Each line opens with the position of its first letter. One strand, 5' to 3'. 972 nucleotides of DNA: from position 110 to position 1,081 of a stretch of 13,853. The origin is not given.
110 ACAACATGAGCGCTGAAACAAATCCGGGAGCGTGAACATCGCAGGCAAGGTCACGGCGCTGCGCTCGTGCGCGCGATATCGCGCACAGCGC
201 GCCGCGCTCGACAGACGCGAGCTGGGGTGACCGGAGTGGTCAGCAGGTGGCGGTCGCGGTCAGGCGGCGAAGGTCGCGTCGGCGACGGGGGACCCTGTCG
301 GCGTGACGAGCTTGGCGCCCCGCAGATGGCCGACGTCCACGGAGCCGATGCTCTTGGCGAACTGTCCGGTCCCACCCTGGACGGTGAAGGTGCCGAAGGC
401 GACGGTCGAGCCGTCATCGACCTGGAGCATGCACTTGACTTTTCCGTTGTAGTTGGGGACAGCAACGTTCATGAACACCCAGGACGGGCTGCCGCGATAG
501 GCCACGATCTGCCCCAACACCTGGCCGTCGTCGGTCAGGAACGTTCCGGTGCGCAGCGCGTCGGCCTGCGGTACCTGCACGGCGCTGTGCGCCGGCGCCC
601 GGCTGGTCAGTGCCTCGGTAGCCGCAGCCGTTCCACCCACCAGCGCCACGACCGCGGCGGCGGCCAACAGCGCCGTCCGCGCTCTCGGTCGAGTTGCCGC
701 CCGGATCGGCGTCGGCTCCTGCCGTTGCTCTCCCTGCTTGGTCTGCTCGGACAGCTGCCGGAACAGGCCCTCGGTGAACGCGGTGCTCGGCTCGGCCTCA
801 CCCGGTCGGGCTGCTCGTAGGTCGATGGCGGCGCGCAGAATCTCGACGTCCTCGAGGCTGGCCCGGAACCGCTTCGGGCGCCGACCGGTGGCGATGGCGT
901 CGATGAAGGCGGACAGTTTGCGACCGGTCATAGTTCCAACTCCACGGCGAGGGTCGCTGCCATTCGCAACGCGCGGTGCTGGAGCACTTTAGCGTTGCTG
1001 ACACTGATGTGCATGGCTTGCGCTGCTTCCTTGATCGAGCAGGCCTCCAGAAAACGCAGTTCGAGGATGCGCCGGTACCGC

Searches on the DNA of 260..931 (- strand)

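Call 74: search_rna_families(source=L002, start=1250, end=1480, threshold=evalue, max_evalue=1)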
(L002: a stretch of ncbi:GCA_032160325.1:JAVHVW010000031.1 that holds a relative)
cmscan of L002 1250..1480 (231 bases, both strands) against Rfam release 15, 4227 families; matches with E-value up to 1: 1.
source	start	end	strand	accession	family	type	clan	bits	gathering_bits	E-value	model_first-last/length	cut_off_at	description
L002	1354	1426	-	RF01383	GRIK4_3p_UTR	Gene;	-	15.5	38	0.91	1-94/94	no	GRIK4 3 prime UTR element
